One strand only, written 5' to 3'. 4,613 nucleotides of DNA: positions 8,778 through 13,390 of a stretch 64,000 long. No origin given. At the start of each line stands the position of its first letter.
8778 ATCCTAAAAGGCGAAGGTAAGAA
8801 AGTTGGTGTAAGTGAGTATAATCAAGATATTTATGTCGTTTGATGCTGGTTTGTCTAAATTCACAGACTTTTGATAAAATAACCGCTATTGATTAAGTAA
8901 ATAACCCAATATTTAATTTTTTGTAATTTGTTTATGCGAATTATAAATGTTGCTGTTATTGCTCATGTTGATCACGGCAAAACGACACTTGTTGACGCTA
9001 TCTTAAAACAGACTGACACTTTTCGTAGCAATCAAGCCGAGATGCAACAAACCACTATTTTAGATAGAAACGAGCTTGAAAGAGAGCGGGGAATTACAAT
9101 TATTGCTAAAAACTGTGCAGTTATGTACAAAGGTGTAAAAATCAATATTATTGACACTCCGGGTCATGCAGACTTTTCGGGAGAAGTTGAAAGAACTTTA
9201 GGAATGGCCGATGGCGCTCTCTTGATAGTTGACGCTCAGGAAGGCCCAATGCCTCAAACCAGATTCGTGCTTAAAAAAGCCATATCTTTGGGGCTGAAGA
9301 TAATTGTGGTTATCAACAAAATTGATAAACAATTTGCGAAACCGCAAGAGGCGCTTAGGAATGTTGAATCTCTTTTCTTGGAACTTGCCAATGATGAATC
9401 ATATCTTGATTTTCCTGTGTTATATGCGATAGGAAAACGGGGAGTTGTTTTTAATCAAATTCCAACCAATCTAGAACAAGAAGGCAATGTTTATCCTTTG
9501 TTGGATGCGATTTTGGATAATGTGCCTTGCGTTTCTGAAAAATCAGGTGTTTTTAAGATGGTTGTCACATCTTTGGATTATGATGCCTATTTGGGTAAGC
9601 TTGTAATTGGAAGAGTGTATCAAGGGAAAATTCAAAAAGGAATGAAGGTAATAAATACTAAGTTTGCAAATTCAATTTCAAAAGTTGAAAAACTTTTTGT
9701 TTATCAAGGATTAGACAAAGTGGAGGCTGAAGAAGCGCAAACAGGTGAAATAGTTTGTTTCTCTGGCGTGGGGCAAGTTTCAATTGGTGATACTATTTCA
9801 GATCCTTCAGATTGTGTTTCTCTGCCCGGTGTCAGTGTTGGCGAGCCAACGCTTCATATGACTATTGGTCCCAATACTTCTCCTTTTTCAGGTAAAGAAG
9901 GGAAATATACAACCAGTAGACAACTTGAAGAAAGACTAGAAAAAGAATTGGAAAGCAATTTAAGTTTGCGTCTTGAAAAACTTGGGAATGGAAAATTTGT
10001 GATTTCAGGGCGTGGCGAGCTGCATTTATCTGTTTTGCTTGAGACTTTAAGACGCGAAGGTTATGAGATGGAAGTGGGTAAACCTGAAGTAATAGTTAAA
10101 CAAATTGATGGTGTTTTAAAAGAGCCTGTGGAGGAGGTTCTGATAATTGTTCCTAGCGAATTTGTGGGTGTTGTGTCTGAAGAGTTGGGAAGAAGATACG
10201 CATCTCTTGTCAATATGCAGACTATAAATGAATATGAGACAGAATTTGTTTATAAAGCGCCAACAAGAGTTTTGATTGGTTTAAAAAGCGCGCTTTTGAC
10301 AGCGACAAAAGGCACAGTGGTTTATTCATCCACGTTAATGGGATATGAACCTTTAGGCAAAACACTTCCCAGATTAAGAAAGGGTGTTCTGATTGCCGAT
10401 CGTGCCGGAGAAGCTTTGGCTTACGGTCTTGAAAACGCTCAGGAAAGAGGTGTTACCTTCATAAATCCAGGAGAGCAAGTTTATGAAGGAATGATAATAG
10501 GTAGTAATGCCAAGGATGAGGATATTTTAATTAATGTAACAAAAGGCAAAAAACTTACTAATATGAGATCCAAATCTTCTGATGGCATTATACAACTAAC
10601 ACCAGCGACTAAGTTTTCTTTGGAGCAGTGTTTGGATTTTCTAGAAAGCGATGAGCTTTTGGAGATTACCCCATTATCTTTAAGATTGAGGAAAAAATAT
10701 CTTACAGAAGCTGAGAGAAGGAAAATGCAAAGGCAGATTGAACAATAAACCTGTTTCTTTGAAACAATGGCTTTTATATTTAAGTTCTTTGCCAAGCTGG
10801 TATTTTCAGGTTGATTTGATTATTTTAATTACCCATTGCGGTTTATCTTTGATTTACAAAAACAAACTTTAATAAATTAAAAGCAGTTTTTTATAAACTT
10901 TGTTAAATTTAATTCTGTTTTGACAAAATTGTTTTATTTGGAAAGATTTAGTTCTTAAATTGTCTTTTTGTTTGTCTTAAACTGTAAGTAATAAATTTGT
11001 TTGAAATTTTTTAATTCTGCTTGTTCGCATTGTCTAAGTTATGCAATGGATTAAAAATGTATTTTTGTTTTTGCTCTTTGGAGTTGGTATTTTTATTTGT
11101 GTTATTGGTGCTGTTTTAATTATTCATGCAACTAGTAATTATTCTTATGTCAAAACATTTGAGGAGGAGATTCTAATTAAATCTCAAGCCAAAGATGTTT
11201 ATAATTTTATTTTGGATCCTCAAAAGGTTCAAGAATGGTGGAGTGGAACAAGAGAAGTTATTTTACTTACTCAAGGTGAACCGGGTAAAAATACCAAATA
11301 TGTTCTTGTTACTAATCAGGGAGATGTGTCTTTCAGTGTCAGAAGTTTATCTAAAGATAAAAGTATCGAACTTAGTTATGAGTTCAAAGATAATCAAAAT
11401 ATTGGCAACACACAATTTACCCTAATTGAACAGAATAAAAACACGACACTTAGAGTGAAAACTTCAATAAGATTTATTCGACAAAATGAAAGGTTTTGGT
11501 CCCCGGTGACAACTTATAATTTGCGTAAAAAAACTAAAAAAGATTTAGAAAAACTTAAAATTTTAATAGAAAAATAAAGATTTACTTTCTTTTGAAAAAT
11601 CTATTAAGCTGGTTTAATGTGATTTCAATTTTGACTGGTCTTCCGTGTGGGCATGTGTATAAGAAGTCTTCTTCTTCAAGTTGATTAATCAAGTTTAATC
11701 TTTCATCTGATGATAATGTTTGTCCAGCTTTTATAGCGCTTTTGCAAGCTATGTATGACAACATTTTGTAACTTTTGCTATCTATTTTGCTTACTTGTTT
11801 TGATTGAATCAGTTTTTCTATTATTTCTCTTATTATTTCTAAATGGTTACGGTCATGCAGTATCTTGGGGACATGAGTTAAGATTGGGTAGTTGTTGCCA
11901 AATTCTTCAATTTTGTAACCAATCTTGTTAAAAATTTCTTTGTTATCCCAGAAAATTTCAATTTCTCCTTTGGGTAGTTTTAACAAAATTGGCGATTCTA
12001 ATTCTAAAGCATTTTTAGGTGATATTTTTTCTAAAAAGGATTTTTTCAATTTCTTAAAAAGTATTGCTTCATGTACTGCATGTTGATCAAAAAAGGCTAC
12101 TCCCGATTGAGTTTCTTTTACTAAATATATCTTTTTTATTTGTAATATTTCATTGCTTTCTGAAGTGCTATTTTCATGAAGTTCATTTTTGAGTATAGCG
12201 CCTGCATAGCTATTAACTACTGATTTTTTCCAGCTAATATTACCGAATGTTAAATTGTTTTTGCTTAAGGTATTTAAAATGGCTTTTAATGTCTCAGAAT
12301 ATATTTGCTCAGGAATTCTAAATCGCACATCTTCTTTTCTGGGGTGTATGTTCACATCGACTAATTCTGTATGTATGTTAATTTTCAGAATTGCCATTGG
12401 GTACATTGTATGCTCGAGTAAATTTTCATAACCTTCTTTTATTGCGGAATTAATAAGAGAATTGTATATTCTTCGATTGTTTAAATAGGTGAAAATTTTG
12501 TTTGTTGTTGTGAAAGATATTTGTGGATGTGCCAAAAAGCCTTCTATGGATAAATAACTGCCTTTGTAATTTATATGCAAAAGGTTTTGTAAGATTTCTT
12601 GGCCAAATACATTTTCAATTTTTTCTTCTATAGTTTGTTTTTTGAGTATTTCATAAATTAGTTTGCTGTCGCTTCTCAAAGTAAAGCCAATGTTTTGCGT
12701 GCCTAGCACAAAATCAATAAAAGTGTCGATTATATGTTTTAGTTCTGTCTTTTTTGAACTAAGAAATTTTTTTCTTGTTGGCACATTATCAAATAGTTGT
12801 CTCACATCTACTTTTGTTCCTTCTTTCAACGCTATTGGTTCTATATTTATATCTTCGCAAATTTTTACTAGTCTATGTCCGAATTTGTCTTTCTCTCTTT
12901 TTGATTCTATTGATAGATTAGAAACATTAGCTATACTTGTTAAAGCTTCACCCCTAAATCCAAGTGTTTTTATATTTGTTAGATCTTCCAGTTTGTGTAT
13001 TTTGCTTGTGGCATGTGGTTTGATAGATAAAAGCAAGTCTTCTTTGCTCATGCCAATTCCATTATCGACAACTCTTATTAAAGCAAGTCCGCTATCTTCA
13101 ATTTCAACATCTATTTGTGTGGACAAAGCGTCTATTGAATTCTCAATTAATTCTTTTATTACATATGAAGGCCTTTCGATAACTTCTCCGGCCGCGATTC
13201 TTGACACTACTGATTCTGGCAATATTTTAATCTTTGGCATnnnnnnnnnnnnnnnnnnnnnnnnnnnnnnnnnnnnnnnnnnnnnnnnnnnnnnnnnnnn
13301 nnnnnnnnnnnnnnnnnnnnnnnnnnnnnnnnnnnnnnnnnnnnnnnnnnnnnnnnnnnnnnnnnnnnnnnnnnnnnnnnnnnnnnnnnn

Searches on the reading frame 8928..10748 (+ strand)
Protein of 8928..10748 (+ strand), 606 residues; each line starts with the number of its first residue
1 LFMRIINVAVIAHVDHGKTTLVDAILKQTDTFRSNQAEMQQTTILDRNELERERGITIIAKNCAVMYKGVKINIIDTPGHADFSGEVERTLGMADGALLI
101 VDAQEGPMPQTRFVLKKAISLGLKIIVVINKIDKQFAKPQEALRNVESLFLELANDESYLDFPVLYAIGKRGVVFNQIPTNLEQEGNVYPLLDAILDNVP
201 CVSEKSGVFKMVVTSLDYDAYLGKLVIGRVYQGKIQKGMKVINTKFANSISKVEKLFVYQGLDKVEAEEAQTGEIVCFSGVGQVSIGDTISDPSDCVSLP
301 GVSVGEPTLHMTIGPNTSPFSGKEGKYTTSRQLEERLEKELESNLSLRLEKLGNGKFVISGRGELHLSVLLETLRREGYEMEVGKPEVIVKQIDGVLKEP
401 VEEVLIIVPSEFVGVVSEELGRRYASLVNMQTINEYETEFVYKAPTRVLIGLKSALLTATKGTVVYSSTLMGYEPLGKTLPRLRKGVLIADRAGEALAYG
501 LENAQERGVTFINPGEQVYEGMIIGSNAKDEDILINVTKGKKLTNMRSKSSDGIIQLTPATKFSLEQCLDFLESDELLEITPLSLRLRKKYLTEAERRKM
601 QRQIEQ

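Call 87: search_protein_families(library=pfam, proteins=[window:8928-10748:+], max_evalue=0.001)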
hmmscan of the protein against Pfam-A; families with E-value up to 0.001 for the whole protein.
window:8928-10748:+ (606 aa): 8 families
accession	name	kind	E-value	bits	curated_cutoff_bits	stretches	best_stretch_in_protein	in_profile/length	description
PF00009.33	GTP_EFTU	-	6.7e-56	189.3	26.5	1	4-200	2-187/188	Elongation factor Tu GTP binding domain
PF21018.2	BipA_C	-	1.4e-42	144.4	23.8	1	485-593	1-109/110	TypA/BipA C-terminal domain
PF00679.30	EFG_C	-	7e-15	55.3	27.9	1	397-478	2-83/89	Elongation factor G C-terminus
PF03144.31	GTP_EFTU_D2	-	7.1e-10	39.6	30.3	1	223-290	1-72/73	Elongation factor Tu domain 2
PF22042.2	EF-G_D2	-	4.9e-08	33.4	27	1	209-291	2-82/84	Elongation factor G domain 2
PF01926.29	MMR_HSR1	-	2.1e-06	28.3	21.9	1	8-131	2-113/113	50S ribosome-binding GTPase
PF14492.12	EFG_III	-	1.2e-05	25.7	27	1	329-384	17-74/75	Elongation Factor G, domain III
PF00735.24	Septin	-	0.00063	19.5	26.2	0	6-83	5-75/280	Septin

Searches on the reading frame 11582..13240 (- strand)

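Call 87: search_protein_families(library=pfam, proteins=[window:11582-13240:-], max_evalue=0.001)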
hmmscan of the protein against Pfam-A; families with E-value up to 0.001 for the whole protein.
window:11582-13240:- (552 aa): 4 families
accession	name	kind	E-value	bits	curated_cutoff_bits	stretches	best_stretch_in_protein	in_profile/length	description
PF01119.25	DNA_mis_repair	-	7.5e-30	103.4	26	1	208-325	1-118/119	DNA mismatch repair protein, C-terminal domain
PF08676.16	MutL_C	-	1.7e-27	96.3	25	1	366-509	2-142/142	MutL C terminal dimerisation domain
PF13589.12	HATPase_c_3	-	2.4e-11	44.2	25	1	26-119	5-98/137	Histidine kinase-, DNA gyrase B-, and HSP90-like ATPase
PF02518.31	HATPase_c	-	2e-07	31.9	26.4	1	23-78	5-63/111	Histidine kinase-, DNA gyrase B-, and HSP90-like ATPase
